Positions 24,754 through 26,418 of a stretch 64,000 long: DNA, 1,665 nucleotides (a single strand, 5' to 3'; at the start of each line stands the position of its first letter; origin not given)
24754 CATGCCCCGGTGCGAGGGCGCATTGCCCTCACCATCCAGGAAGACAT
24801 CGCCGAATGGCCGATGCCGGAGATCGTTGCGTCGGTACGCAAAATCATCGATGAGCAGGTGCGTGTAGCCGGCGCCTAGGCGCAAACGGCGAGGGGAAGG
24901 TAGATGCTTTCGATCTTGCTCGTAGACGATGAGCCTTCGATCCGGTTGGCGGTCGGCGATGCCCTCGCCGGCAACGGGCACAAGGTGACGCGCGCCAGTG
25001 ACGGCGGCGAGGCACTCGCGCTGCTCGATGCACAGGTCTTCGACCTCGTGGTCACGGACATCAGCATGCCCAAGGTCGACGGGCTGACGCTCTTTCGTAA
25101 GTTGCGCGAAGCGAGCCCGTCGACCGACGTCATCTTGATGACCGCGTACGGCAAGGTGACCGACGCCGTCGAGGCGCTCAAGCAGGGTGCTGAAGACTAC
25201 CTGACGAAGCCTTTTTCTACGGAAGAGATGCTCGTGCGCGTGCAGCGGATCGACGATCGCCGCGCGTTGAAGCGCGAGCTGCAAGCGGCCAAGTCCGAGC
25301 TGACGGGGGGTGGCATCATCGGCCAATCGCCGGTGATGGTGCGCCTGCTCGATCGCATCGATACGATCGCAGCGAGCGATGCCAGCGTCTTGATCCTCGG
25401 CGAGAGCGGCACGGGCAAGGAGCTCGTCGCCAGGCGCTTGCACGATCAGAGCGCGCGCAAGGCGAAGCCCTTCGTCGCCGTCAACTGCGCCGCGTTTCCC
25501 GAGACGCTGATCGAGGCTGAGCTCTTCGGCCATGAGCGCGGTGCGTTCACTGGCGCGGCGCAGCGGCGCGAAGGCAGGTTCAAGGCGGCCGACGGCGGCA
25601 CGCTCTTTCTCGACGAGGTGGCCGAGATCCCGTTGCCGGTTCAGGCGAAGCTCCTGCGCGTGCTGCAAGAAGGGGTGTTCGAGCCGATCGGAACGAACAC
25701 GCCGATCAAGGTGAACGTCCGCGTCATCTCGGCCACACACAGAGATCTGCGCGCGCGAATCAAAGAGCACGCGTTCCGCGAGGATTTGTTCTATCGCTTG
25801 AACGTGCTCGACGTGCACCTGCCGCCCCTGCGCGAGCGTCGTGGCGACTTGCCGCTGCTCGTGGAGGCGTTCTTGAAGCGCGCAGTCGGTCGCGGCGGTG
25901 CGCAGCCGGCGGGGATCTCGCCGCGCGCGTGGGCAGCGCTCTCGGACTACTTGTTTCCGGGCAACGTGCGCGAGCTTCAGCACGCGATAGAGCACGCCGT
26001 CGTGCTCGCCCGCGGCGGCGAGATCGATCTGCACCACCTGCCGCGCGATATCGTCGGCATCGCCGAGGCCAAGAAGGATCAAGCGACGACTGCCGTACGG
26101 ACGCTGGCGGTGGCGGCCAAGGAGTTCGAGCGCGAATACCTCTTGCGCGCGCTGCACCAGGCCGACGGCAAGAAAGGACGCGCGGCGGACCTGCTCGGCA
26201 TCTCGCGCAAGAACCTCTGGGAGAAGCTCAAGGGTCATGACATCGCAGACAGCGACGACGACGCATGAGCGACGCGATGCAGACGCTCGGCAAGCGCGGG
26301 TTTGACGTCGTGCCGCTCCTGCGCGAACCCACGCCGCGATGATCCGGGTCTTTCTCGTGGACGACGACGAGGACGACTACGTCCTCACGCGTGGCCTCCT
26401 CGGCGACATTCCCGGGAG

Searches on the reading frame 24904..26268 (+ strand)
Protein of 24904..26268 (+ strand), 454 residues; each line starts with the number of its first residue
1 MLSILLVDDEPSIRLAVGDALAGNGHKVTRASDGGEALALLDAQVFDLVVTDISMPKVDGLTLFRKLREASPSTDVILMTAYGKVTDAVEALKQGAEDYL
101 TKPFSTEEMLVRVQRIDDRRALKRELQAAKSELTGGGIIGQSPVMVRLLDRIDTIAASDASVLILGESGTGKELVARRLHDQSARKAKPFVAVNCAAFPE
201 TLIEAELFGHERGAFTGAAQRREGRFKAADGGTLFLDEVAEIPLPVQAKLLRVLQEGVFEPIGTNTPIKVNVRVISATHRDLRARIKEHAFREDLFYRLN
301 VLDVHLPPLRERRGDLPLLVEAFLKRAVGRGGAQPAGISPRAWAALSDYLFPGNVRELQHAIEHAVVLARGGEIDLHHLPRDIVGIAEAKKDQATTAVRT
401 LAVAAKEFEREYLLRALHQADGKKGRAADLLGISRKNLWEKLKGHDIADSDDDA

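Call 5: search_protein_families(library=pfam, proteins=[window:24904-26268:+])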
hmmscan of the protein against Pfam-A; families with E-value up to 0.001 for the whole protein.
window:24904-26268:+ (454 aa): 9 families
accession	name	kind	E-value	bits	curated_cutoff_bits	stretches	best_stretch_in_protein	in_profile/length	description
PF00158.32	Sigma54_activat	-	2.2e-72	242.7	20.2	1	138-304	1-167/168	Sigma-54 interaction domain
PF00072.30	Response_reg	-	9.5e-32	109.9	30.2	1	4-113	1-110/111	Response regulator receiver domain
PF14532.12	Sigma54_activ_2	-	1.4e-23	84.1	25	1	139-309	1-138/138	Sigma-54 interaction domain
PF25601.1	AAA_lid_14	-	3.7e-23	81.6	27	1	310-394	1-85/87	AAA+ ATPase lid domain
PF02954.25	HTH_8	-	3.2e-11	43.2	22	1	406-443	3-40/42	Bacterial regulatory protein, Fis family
PF07728.20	AAA_5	-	1.6e-08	35.1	22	1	162-279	2-122/139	AAA domain (dynein-related subfamily)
PF07724.20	AAA_2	-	5.5e-05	23.7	27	1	160-260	4-105/166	AAA domain (Cdc48 subfamily)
PF01078.27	Mg_chelatase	-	0.00015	21.7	20.3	0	217-251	93-127/207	Magnesium chelatase, subunit ChlI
PF13191.12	AAA_16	-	0.00075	20.5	32.6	0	140-198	4-63/167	AAA ATPase domain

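Call 13: find_homologous_proteins(query=window:24904-26268:+, max_evalue=1e-60)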
Query window:24904-26268:+ (454 aa): 7970 proteins with E <= 1e-60 among 8000 candidates; the best 120 are listed.
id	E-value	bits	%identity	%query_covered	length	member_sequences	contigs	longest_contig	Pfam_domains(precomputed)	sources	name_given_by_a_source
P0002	1.2e-290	981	100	100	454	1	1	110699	PF00158.33,PF25601.2,PF02954.26,PF14532.13,PF07728.21,PF00072.31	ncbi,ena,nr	ncbi:MAG: sigma-54-dependent Fis family transcriptional regulator [Deltaproteobacteria bacterium]|nr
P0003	6.3e-259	877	88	100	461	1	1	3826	PF00158.33,PF07724.21,PF25601.2,PF02954.26,PF14532.13,PF07728.21,PF00072.31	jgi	jgi:DNA-binding NtrC family response regulator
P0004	7.4e-246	834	85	100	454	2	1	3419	PF00158.33,PF07724.21,PF25601.2,PF02954.26,PF14532.13,PF07728.21,PF00072.31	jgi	jgi:DNA-binding NtrC family response regulator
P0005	1.1e-242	823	84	98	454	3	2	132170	PF00158.33,PF25601.2,PF02954.26,PF14532.13,PF07728.21,PF00072.31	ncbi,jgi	jgi:two-component system response regulator AtoC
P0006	1.0e-237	807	81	100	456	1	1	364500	PF00158.33,PF25601.2,PF02954.26,PF14532.13,PF07728.21,PF00072.31,PF01078.28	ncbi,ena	-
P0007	2.5e-232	789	80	100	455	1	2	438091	PF00158.33,PF07724.21,PF25601.2,PF02954.26,PF14532.13,PF07728.21,PF00072.31,PF01078.28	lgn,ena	-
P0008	4.2e-209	713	72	100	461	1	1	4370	PF00158.33,PF25601.2,PF02954.26,PF14532.13,PF07728.21,PF00072.31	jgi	jgi:two-component system, NtrC family, response regulator AtoC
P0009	1.2e-204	698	71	100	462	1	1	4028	PF00158.33,PF07724.21,PF25601.2,PF02954.26,PF14532.13,PF07728.21,PF00072.31,PF01078.28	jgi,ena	-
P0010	1.6e-203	694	72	100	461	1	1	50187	PF00158.33,PF07724.21,PF25601.2,PF02954.26,PF14532.13,PF07728.21,PF00072.31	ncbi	-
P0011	6.3e-200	682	71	99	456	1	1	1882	PF00158.33,PF25601.2,PF02954.26,PF14532.13,PF07728.21,PF00072.31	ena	-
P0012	1.1e-195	668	68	99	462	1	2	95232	PF00158.33,PF25601.2,PF02954.26,PF14532.13,PF07728.21,PF00072.31,PF01078.28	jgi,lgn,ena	jgi:DNA-binding NtrC family response regulator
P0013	1.2e-195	668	69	100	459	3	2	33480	PF00158.33,PF25601.2,PF02954.26,PF14532.13,PF07728.21,PF00072.31,PF13191.13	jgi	jgi:two-component system response regulator HydG/two-component system response regulator AtoC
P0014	6.5e-195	666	68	100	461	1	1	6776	PF00158.33,PF25601.2,PF02954.26,PF14532.13,PF07728.21,PF00072.31,PF01078.28,PF13191.13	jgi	jgi:DNA-binding NtrC family response regulator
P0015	1.6e-194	665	68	99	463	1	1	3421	PF00158.33,PF25601.2,PF02954.26,PF14532.13,PF07728.21,PF00072.31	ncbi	-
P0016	5.1e-194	663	69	99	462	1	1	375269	PF00158.33,PF25601.2,PF02954.26,PF14532.13,PF07728.21,PF00072.31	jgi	jgi:DNA-binding NtrC family response regulator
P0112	2.7e-184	631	65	99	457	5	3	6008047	PF00158.33,PF25601.2,PF02954.26,PF14532.13,PF07728.21,PF00072.31,PF01078.28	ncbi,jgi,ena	-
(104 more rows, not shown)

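Call 15: find_related_loci(query=window:24904-26268:+, collection=genome_contigs, flank=5000)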
Query window:24904-26268:+ (454 aa) in genome_contigs; peptide patterns used: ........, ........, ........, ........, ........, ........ (x = any residue, [..] = any of these).
600 stretches matched a pattern (row limit reached: there are more); 590 encode a relative of the query (tblastn E <= 1e-3); the best 80 are kept; 80 distinct loci.
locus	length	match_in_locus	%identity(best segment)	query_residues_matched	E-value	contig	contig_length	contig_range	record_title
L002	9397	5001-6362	65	1-447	0e+0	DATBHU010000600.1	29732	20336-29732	MAG TPA_asm: Polyangia bacterium isolate SMAG_U3876 k141_3130518, whole genome shotgun sequence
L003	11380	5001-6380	63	1-452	0e+0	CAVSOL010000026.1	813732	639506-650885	MAG: uncultured proteobacterium isolate MFD03066.bin.2.147 genome assembly, contig: contig_7254, whole genome shotgun se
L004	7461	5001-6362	64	2-453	0e+0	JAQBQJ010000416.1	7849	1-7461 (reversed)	MAG: Labilithrix sp. isolate RYN_370 scaffold_2819857, whole genome shotgun sequence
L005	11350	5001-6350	62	2-449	1e-170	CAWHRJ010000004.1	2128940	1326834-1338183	MAG: uncultured proteobacterium isolate MFD06714.bin.2.117 genome assembly, contig: contig_17567, whole genome shotgun s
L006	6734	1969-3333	57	2-451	3e-165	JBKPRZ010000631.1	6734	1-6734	MAG: Myxococcota bacterium isolate GS_EKS_MAG_00035 GS_EKS_000001465111, whole genome shotgun sequence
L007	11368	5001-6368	56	2-451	4e-162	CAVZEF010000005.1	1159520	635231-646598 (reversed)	MAG: uncultured proteobacterium isolate MFD05841.bin.2.175 genome assembly, contig: contig_50296, whole genome shotgun s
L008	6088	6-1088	67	98-449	6e-156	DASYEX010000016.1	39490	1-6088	MAG TPA_asm: Polyangia bacterium isolate SMAG_U4998 k141_4791793, whole genome shotgun sequence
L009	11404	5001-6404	54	2-452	2e-155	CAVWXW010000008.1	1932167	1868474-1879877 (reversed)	MAG: uncultured delta proteobacterium isolate MFD03602.bin.2.3 genome assembly, contig: contig_3614, whole genome shotgu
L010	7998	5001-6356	54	1-450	3e-153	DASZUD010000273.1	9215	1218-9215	MAG TPA_asm: Polyangia bacterium isolate SMAG_U6094 k141_161504, whole genome shotgun sequence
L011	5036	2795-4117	52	4-447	2e-141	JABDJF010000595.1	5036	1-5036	MAG: Myxococcales bacterium isolate SS_bin_16 k127_2005711, whole genome shotgun sequence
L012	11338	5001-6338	52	2-443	2e-132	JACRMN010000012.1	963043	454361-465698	MAG: Deltaproteobacteria bacterium isolate NC_groundwater_1908_Pr3_S2p5_74_37 SR2-18-S2p5_coassembly_scaffold_47894, who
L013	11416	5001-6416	47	3-454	1e-128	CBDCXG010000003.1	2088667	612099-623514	MAG: Nitrospirales bacterium isolate b3ade8c3-4c06-4dae-9f89-d84d87e6a0c1 genome assembly, contig: contig_3, whole genom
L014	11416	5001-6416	46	3-454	1e-127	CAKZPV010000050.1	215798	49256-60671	MAG TPA_asm: uncultured Nitrospirae bacterium isolate ERR2094167_bin.119_CONCOCT_v1.1_MAG genome assembly, contig: ERZ65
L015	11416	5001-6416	46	3-454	5e-124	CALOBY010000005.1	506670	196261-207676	MAG: uncultured Nitrospirota bacterium isolate LOGT_bin.0236 genome assembly, contig: contig_1919, whole genome shotgun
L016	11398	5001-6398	46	2-447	2e-123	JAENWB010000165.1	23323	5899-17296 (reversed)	MAG: Nitrospiraceae bacterium isolate 3_4_m_bin12 c_000002247121, whole genome shotgun sequence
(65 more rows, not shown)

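Call 16: find_encoding_contigs(protein=P0005, flank=6000, max_places=2)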
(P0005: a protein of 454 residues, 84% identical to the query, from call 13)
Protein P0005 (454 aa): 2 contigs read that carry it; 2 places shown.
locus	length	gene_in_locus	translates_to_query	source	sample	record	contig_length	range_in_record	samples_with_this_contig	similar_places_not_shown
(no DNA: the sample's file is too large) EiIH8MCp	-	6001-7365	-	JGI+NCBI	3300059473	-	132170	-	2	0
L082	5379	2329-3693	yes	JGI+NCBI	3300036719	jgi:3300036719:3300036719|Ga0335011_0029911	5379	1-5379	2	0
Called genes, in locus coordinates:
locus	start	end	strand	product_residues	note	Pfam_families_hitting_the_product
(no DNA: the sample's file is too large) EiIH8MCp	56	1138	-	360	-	PF00072:Response_reg, PF00512:HisKA, PF10090:HPTransfase (weak), PF02518:HATPase_c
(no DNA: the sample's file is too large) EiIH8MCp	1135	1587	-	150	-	PF00072:Response_reg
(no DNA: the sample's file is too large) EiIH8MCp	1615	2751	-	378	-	PF00989:PAS, PF08448:PAS_4, PF12860:PAS_7 (faint), PF13188:PAS_8, PF13426:PAS_9, PF00512:HisKA, PF02518:HATPase_c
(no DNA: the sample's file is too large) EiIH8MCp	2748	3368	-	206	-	PF13521:AAA_28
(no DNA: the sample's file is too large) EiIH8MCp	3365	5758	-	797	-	PF00690:Cation_ATPase_N, PF00122:E1-E2_ATPase, PF00702:Hydrolase, PF13246:Cation_ATPase, PF08282:Hydrolase_3 (faint), PF00689:Cation_ATPase_C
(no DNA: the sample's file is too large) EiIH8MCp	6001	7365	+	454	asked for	PF00072:Response_reg, PF00158:Sigma54_activat, PF14532:Sigma54_activ_2, PF07728:AAA_5, PF25601:AAA_lid_14, PF02954:HTH_8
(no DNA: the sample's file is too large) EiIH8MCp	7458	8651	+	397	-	PF00989:PAS, PF13188:PAS_8, PF08448:PAS_4, PF13426:PAS_9, PF00512:HisKA, PF02518:HATPase_c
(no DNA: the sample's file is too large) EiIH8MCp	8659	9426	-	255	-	PF13386:DsbD_2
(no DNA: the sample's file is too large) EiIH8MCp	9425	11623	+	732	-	PF00122:E1-E2_ATPase, PF00702:Hydrolase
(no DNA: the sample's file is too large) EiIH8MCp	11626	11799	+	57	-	PF03597:FixS (weak)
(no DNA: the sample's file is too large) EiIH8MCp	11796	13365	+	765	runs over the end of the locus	PF00115:COX1, PF02433:FixO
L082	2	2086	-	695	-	?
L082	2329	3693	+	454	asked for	PF00072:Response_reg, PF00158:Sigma54_activat, PF14532:Sigma54_activ_2, PF07728:AAA_5, PF25601:AAA_lid_14, PF02954:HTH_8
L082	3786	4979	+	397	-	PF00989:PAS, PF13188:PAS_8, PF08448:PAS_4, PF13426:PAS_9, PF00512:HisKA, PF02518:HATPase_c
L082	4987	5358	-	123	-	PF13386:DsbD_2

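Call 17: find_encoding_contigs(protein=P0006, flank=6000, max_places=2)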
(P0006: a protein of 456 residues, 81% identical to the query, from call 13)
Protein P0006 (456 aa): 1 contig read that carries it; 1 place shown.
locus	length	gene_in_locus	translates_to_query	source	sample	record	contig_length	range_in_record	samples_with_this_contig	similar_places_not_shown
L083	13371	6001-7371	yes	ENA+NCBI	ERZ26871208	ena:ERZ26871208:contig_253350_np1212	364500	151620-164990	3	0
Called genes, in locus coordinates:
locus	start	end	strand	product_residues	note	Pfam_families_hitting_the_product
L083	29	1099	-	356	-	PF01758:SBF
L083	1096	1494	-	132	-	PF01451:LMWPc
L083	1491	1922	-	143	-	PF00903:Glyoxalase, PF18029:Glyoxalase_6 (weak)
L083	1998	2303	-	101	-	PF12840:HTH_20, PF01022:HTH_5 (weak)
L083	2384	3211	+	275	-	-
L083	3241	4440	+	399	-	PF00989:PAS, PF08448:PAS_4, PF13188:PAS_8, PF13426:PAS_9, PF00512:HisKA, PF02518:HATPase_c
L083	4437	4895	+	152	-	PF00072:Response_reg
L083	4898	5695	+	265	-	PF00072:Response_reg, PF00512:HisKA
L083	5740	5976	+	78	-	PF02518:HATPase_c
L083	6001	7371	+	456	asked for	PF00072:Response_reg, PF01078:Mg_chelatase (faint), PF00158:Sigma54_activat, PF14532:Sigma54_activ_2, PF07728:AAA_5, PF25601:AAA_lid_14, PF02954:HTH_8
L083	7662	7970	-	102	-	-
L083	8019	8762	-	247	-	PF04542:Sigma70_r2, PF04545:Sigma70_r4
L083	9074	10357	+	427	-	PF07396:Porin_O_P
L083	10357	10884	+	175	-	PF10604:Polyketide_cyc2, PF03364:Polyketide_cyc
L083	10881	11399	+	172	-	PF04264:YceI (weak)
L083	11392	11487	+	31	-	-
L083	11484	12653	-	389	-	PF00144:Beta-lactamase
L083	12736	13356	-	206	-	-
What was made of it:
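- On NmpRSTU system: The same pairing occurs in L083 and the P0005 locus (calls 16, 17).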

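Call 18: find_encoding_contigs(protein=P0007, flank=6000, max_places=2)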
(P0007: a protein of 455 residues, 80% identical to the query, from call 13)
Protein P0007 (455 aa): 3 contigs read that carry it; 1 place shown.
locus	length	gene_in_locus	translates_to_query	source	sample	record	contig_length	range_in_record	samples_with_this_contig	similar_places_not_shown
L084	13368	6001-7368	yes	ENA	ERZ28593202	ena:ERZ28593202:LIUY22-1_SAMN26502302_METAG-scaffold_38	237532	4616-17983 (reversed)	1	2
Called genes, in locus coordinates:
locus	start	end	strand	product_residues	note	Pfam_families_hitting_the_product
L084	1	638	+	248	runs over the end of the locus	PF06912:DUF1275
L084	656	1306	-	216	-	PF04972:BON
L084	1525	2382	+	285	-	PF00582:Usp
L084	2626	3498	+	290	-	PF00582:Usp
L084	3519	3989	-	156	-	PF01814:Hemerythrin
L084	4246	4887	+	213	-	PF00582:Usp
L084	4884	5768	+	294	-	-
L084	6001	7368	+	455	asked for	PF00072:Response_reg, PF00158:Sigma54_activat, PF01078:Mg_chelatase (faint), PF14532:Sigma54_activ_2, PF07724:AAA_2 (weak), PF07728:AAA_5, PF25601:AAA_lid_14, PF02954:HTH_8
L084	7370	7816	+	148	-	-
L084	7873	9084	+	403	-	PF00989:PAS, PF08448:PAS_4, PF13426:PAS_9, PF08447:PAS_3, PF00512:HisKA, PF02518:HATPase_c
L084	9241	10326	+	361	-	PF00512:HisKA (weak), PF02518:HATPase_c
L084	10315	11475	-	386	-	PF14361:RsbRD_N (weak), PF02518:HATPase_c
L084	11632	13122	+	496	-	PF01946:Thi4 (weak), PF01266:DAO, PF01494:FAD_binding_3 (weak), PF12831:FAD_oxidored (weak), PF13450:NAD_binding_8, PF00355:Rieske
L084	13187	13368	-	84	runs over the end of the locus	-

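Call 25: find_encoding_contigs(protein=P0003, flank=6000, max_places=2)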
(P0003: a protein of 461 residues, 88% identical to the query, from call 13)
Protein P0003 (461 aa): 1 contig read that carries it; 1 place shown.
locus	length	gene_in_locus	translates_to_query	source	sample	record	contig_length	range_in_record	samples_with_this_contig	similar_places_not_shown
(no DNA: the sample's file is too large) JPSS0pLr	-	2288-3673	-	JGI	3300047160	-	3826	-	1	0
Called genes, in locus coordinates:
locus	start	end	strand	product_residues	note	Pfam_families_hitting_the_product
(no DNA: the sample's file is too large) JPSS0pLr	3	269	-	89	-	?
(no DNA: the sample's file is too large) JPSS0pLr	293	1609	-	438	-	PF02550:AcetylCoA_hydro, PF13336:AcetylCoA_hyd_C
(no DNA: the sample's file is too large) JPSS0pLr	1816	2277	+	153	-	PF10116:Host_attach, PF18856:baeRF_family12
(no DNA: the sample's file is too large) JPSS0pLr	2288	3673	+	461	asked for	PF00072:Response_reg, PF00158:Sigma54_activat, PF14532:Sigma54_activ_2, PF07724:AAA_2 (weak), PF07728:AAA_5, PF25601:AAA_lid_14, PF02954:HTH_8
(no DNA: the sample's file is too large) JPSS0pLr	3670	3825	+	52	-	?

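Call 26: find_encoding_contigs(protein=P0004, flank=6000, max_places=2)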
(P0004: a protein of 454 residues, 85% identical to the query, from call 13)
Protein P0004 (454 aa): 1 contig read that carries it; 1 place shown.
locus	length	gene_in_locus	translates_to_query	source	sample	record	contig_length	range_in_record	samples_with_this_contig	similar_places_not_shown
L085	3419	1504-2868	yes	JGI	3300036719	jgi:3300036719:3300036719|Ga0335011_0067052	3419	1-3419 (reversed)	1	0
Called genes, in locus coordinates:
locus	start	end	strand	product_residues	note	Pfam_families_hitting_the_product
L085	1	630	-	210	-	?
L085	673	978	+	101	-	-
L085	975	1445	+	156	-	PF10116:Host_attach, PF18856:baeRF_family12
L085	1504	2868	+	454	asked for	PF00072:Response_reg, PF00158:Sigma54_activat, PF14532:Sigma54_activ_2, PF07724:AAA_2 (weak), PF07728:AAA_5, PF25601:AAA_lid_14, PF02954:HTH_8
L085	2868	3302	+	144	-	PF01322:Cytochrom_C_2 (weak)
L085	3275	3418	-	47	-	?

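Call 32: find_related_loci(query=window:24904-26268:+, collection=metagenome_contigs, flank=4000)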
Query window:24904-26268:+ (454 aa) in metagenome_contigs; peptide patterns used: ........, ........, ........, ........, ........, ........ (x = any residue, [..] = any of these).
600 stretches matched a pattern (row limit reached: there are more); 588 encode a relative of the query (tblastn E <= 1e-3); the best 80 are kept; 80 distinct loci.
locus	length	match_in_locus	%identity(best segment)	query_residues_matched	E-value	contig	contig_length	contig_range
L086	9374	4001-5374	64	1-449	0e+0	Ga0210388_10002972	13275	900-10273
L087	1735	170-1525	62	2-451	0e+0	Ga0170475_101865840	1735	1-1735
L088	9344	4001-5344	57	1-443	2e-163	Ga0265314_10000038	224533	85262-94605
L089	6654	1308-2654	56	1-449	9e-161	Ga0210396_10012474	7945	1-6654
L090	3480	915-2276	55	1-446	3e-167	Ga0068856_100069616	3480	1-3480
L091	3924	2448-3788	57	1-447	1e-161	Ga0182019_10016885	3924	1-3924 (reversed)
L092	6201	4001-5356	58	1-450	6e-156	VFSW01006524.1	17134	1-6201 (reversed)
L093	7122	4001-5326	57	1-442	3e-155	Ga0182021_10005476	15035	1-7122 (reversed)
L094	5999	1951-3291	57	1-447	4e-155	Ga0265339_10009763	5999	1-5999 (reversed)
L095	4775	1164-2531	56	1-452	3e-155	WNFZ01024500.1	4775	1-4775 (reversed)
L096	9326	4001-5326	56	1-442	1e-140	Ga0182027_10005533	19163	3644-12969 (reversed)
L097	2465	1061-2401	51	2-443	6e-144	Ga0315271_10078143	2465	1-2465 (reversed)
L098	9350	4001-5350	44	3-445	2e-124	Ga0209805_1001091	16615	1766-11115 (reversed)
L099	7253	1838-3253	45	3-454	4e-124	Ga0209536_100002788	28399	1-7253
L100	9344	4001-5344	48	4-447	8e-124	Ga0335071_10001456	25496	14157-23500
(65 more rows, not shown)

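Call 55: find_encoding_contigs(protein=P0112, flank=10000, max_places=1)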
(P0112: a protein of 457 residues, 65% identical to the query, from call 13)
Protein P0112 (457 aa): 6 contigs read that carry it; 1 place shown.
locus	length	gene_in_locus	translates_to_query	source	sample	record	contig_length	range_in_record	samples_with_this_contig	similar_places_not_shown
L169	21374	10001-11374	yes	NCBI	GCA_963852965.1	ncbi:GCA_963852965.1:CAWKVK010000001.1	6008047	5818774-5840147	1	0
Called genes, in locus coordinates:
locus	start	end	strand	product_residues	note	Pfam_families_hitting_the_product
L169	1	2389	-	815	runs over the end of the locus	PF12156:ATPase-cat_bd, PF00403:HMA, PF00122:E1-E2_ATPase, PF00702:Hydrolase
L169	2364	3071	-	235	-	PF13386:DsbD_2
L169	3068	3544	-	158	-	PF05751:FixH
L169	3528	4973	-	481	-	PF12801:Fer4_5, PF13187:Fer4_9 (faint), PF12838:Fer4_7 (faint), PF13183:Fer4_8 (faint), PF13534:Fer4_17 (faint), PF13746:Fer4_18, PF11614:FixG_C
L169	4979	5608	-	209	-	PF14715:FixP_N, PF13442:Cytochrome_CBB3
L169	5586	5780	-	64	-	-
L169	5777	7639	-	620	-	PF00115:COX1, PF02433:FixO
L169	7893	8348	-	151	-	-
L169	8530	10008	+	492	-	PF00989:PAS, PF08448:PAS_4, PF13426:PAS_9, PF08447:PAS_3, PF00512:HisKA, PF02518:HATPase_c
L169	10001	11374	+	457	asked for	PF00072:Response_reg, PF00158:Sigma54_activat, PF14532:Sigma54_activ_2, PF01078:Mg_chelatase (faint), PF07728:AAA_5, PF25601:AAA_lid_14, PF02954:HTH_8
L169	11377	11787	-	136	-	PF00571:CBS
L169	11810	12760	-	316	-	PF00582:Usp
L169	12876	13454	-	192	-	-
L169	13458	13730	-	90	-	-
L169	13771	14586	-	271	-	PF05042:Caleosin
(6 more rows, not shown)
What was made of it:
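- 24904..26268 (+): NtrC-type sigma-54 activator (REC, AAA+ with GAFTGA, HTH_8); the NmpR-like output regulator. Neighbourhoods of the orthologues: calls 16-18, 25, 26, 55.
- On NmpRSTU system: Relatives carry PAS-HisKA kinases in that position (calls 16-18, 55).
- Their neighbours are Usp, CBS, hemerythrin, P-type ATPase and cbb3 oxidase genes (calls 16-18, 55).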

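Call 75: search_protein_families(library=ncbifam, proteins=[window:24904-26268:+], max_evalue=0.00001)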
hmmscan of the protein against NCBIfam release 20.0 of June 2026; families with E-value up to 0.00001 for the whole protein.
window:24904-26268:+ (454 aa): 112 families (the best 25 are shown)
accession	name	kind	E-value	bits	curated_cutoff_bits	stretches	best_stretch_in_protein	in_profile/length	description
NF008469.0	PRK11361.1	equivalog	3.9e-136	454.4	714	1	3-449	6-458/461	acetoacetate metabolism transcriptional regulator AtoC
TIGR01818.1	ntrC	equivalog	2.8e-133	445.1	558.6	1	4-443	1-461/463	nitrogen regulation protein NR(I)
NF007689.0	PRK10365.1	equivalog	2.1e-118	395.9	760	1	3-442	7-439/441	sigma-54-dependent response regulator transcription factor ZraR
NF011695.0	PRK15115.1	equivalog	1.6e-116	389.7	763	1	3-451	8-442/445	two-component system response regulator GlrR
TIGR02915.1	PEP_resp_reg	equivalog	1.5e-115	386.6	502.6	1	4-447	1-444/445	PEP-CTERM-box response regulator transcription factor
NF008176.1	PRK10923.1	equivalog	2.7e-114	382.3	620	1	4-444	6-465/469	nitrogen regulation protein NR(I)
NF051870.1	NAssimRespRegNtrX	equivalog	6.3e-112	374.7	600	1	2-444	2-449/452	nitrogen assimilation response regulator NtrX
TIGR01817.1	nifA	equivalog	5e-105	352.3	528.85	1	117-379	175-438/534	nif-specific transcriptional activator NifA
NF003451.0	PRK05022.1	equivalog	1.5e-104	350.5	476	1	117-440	169-503/512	nitric oxide reductase transcriptional regulator NorR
NF041552.1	TF_PrdR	equivalog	5.9e-103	345.2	795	1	120-444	252-575/577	sigma-54 dependent transcriptional regulator PrdR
NF041946.1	LuxO_transreg_Vib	equivalog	1.1e-100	337.7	800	1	20-411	15-426/463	quorum-sensing sigma-54 dependent transcriptional regulator LuxO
NF038308.1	RNA_repair_RtcR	equivalog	1.8e-100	337.3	650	1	112-439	156-505/530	RNA repair transcriptional activator RtcR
NF050807.1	TransRegFlbDCaul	equivalog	5.9e-97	325.4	750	1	24-444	23-437/454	sigma-54-dependent transcriptional regulator FlbD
NF049963.1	RespRegFlgRCampy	domain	5e-95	318.9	750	1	4-446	3-428/429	fla regulon two-component system response regulator FlgR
NF011958.0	PRK15429.1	equivalog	3.1e-89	300.4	830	1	114-447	359-686/692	formate hydrogenlyase transcriptional activator FlhA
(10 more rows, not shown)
